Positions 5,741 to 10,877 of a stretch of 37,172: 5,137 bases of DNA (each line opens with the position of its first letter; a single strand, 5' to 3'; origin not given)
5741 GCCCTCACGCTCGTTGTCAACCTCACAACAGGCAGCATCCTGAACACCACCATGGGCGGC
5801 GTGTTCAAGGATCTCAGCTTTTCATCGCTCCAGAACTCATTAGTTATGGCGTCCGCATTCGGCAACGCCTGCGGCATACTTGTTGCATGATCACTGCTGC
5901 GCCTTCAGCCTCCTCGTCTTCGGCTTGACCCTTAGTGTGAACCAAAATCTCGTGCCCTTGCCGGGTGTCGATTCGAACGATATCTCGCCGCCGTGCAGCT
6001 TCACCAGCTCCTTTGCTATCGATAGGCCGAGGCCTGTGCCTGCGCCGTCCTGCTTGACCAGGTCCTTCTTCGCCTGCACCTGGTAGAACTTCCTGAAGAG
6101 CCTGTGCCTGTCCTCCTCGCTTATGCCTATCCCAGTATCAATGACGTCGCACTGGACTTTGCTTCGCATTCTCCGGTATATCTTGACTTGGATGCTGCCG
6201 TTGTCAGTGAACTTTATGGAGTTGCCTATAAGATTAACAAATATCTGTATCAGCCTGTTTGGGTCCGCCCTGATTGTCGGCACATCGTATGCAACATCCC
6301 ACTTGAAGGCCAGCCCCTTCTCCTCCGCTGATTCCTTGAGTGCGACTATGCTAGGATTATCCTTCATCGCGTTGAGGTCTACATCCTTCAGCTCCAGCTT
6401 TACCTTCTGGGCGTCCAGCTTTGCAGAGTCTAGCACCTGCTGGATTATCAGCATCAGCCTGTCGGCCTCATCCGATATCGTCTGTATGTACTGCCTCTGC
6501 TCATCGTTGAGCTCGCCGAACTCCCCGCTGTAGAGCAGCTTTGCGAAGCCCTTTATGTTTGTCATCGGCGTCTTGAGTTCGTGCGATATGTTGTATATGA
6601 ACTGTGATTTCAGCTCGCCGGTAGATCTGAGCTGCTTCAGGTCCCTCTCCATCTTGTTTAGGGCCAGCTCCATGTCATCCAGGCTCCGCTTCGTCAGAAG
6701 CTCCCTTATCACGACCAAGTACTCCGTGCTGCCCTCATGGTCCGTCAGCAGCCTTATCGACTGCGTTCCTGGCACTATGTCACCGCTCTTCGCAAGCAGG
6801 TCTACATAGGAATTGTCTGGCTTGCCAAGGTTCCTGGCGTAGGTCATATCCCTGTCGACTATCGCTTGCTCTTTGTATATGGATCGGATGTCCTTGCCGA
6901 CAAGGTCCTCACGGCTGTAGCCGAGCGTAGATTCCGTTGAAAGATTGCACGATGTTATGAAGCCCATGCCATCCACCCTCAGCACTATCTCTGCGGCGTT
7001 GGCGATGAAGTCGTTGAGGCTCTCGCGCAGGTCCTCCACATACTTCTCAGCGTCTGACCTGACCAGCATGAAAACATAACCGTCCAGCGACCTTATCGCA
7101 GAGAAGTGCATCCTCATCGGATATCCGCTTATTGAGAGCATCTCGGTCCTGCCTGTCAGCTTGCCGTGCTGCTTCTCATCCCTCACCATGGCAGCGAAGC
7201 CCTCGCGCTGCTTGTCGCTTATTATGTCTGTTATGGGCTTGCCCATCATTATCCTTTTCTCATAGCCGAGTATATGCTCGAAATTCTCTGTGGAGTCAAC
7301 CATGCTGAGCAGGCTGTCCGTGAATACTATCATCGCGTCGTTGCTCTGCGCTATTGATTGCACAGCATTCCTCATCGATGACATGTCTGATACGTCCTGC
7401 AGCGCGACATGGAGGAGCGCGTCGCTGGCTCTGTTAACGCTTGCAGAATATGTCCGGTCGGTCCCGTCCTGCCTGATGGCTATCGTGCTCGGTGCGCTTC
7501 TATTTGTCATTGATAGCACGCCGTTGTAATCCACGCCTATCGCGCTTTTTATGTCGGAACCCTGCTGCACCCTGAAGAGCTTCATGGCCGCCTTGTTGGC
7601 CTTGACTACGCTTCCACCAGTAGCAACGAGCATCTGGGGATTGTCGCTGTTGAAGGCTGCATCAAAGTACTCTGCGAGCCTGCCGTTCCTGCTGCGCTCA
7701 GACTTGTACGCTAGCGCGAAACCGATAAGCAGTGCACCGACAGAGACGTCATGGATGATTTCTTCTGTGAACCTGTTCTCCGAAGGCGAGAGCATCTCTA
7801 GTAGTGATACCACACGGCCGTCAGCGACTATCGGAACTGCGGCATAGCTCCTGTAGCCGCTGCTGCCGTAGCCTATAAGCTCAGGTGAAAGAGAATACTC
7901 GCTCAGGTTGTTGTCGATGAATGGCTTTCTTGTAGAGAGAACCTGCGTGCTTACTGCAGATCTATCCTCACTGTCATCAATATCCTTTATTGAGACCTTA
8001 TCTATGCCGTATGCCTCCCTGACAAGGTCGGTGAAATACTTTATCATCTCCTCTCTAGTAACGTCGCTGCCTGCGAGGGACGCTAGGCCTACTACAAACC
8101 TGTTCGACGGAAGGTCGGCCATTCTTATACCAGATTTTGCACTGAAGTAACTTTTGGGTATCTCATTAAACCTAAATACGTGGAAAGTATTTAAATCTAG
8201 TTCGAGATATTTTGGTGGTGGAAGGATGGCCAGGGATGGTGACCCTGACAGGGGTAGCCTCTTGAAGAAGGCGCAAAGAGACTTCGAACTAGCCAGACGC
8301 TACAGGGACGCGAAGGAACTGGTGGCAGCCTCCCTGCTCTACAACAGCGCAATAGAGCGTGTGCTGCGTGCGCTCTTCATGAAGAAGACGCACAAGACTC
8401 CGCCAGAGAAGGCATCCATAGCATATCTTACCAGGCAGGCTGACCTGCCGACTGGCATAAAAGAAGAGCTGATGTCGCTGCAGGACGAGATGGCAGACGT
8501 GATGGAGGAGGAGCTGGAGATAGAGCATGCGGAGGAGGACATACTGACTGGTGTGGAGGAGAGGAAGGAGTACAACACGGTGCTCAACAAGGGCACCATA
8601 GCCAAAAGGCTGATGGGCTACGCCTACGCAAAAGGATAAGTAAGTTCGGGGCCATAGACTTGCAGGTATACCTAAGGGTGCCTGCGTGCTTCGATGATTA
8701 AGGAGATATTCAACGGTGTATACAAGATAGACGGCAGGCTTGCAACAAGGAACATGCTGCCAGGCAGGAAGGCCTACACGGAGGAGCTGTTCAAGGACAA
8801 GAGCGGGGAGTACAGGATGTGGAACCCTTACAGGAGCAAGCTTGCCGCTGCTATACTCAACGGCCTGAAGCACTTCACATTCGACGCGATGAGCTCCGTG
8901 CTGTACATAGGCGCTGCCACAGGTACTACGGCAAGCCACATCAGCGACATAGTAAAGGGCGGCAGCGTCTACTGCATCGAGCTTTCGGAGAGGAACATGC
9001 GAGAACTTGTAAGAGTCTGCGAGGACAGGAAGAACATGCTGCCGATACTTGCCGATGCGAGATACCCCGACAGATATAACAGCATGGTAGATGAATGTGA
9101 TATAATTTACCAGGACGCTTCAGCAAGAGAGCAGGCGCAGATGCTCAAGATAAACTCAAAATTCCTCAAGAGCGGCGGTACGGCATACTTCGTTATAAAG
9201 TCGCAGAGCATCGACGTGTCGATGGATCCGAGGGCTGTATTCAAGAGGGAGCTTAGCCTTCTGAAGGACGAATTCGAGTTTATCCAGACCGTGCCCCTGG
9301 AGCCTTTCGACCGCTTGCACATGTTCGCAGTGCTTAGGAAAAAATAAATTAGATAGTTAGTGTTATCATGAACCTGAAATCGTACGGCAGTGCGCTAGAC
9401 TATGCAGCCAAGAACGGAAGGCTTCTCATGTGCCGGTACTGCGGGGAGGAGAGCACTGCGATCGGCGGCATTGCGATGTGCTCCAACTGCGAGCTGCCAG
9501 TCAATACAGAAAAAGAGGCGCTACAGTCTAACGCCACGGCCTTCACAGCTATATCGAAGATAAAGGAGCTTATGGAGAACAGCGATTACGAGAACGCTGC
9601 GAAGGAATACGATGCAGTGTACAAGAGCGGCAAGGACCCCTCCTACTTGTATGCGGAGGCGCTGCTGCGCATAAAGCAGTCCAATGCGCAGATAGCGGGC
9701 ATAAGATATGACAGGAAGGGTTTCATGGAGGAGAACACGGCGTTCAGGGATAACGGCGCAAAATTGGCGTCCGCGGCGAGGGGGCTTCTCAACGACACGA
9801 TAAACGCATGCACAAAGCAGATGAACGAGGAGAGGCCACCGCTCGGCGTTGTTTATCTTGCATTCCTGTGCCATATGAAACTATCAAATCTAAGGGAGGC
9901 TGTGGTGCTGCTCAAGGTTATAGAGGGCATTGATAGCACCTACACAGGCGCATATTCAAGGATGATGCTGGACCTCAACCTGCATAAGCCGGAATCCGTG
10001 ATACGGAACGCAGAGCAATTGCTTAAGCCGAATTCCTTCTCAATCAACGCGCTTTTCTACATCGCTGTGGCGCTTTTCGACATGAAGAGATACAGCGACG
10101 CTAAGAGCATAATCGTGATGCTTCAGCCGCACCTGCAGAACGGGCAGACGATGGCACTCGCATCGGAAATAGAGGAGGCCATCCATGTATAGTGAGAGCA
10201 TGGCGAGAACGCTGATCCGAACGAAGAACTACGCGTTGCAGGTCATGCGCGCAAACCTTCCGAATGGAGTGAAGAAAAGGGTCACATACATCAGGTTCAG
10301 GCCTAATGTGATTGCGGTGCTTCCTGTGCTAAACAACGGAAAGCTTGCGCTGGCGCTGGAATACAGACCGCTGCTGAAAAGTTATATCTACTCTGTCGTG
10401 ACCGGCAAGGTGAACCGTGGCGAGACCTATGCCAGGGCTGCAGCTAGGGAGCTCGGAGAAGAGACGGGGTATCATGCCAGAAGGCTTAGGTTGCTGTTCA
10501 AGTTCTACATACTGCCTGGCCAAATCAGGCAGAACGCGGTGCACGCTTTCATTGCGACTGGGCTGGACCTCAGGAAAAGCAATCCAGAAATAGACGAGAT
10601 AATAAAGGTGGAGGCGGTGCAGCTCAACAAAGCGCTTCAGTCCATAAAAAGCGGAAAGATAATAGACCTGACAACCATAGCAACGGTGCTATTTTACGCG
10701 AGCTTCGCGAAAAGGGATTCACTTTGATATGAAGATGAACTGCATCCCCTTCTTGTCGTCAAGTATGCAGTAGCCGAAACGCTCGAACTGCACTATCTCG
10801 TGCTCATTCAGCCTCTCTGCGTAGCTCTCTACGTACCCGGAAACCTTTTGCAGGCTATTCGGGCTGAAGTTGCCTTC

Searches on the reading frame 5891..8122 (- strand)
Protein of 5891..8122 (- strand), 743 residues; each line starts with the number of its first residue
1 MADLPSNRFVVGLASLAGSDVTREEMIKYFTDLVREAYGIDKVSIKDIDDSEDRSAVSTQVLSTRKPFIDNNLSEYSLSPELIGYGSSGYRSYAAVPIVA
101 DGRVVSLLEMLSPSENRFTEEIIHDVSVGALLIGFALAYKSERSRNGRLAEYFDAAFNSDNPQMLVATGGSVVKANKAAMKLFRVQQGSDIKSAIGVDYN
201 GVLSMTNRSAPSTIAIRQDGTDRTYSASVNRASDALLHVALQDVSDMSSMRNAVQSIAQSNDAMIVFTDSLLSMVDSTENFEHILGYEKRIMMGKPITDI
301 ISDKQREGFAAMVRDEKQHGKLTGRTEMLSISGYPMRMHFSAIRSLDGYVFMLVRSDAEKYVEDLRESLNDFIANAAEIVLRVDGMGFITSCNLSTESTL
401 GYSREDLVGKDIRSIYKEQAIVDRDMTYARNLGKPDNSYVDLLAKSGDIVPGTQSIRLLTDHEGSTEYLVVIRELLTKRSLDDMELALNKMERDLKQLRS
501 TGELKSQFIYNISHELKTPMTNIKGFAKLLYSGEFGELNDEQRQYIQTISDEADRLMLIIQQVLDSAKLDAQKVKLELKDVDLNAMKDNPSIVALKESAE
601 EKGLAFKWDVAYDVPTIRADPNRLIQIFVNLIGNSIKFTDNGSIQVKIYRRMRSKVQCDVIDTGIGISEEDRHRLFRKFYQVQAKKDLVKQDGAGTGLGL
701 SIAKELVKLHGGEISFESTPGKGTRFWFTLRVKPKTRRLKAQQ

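Call 14: search_protein_families(library=pfam, proteins=[window:5891-8122:-], max_evalue=0.001)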
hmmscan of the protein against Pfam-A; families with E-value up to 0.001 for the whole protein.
window:5891-8122:- (743 aa): 7 families
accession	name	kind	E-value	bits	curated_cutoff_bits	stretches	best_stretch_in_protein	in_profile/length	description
PF02518.31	HATPase_c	-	2.5e-30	105.6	26.4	1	620-733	2-110/111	Histidine kinase-, DNA gyrase B-, and HSP90-like ATPase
PF00512.31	HisKA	-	1.1e-19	70.6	26.9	1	505-571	2-65/66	His Kinase A (phospho-acceptor) domain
PF13426.13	PAS_9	-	2.9e-13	50.4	27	1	380-472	5-98/103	PAS domain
PF00989.32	PAS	-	1.9e-10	41.2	22.6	1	372-473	6-111/113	PAS fold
PF13185.12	GAF_2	-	2e-08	34.9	28.6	1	47-134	46-132/136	GAF domain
PF01590.32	GAF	-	9e-06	26.7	22.4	1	53-137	52-133/133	GAF domain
PF13188.13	PAS_8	-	1.9e-05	24.8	21.8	0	370-414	4-49/65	PAS domain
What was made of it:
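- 5891..8122 (-): Presumed cognate sensor histidine kinase (GAF - PAS - HisKA - HATPase_c, 743 aa). Pfam (call 14).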

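Call 64: search_protein_families(library=padloc, proteins=[window:5891-8122:-], max_evalue=0.01)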
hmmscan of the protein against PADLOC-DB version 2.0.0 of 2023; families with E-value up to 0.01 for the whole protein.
window:5891-8122:- (743 aa): 2 families
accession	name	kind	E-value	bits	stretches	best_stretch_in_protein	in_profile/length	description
PDLC04647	PDC-M43B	-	1.7e-05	22.1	1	630-719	234-320/347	-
PDLC04650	PDC-M43B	-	0.00038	17.8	1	630-719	233-321/344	-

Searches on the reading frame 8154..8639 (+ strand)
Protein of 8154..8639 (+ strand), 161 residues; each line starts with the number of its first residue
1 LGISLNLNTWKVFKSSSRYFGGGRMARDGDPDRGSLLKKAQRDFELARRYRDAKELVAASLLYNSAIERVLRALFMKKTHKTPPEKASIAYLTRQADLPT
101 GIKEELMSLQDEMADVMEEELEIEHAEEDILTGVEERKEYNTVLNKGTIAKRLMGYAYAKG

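Call 43: search_protein_families(library=ncbifam, proteins=[window:8154-8639:+], max_evalue=1)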
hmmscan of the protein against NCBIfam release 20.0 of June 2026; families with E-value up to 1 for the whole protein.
window:8154-8639:+ (161 aa): 0 families

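Call 94: search_protein_families(library=pfam, proteins=[window:8154-8639:+], max_evalue=0.001)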
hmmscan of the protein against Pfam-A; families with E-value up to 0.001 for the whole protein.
window:8154-8639:+ (161 aa): 1 family
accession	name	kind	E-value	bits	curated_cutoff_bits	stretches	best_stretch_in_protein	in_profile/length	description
PF05168.19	HEPN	-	6.4e-05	23.5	22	1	36-117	4-80/117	HEPN domain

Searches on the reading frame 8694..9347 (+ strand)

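Call 14: search_protein_families(library=pfam, proteins=[window:8694-9347:+], max_evalue=0.001)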
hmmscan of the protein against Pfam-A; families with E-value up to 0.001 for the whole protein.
window:8694-9347:+ (217 aa): 1 family
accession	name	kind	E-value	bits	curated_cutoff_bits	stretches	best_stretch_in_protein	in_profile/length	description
PF01269.23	Fibrillarin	-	6.8e-75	251.5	27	1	3-214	4-223/227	Fibrillarin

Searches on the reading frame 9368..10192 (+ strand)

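Call 14: search_protein_families(library=pfam, proteins=[window:9368-10192:+], max_evalue=0.001)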
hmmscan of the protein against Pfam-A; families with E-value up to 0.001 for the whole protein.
window:9368-10192:+ (274 aa): 3 families
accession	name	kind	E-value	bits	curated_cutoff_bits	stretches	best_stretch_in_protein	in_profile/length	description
PF12895.13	ANAPC3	-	2.6e-06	28.1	27.2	0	214-249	11-46/82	Anaphase-promoting complex, cyclosome, subunit 3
PF14853.12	Fis1_TPR_C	-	6.9e-05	23.4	25.3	1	227-272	2-48/53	Fis1 C-terminal tetratricopeptide repeat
PF14559.12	TPR_19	-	0.00017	22.3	25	0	225-258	24-57/68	Tetratricopeptide repeat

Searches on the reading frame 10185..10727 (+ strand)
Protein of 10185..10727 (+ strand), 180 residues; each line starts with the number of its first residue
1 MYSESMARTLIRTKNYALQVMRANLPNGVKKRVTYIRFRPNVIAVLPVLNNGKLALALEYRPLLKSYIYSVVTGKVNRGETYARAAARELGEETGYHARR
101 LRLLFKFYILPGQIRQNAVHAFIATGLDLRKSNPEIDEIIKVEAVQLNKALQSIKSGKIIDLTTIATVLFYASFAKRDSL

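Call 14: search_protein_families(library=pfam, proteins=[window:10185-10727:+], max_evalue=0.001)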
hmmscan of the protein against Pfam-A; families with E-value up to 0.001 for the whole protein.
window:10185-10727:+ (180 aa): 1 family
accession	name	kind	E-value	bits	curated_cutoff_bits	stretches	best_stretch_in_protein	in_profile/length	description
PF00293.34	NUDIX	-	3.1e-10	40.6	21.1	1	42-150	6-118/134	NUDIX domain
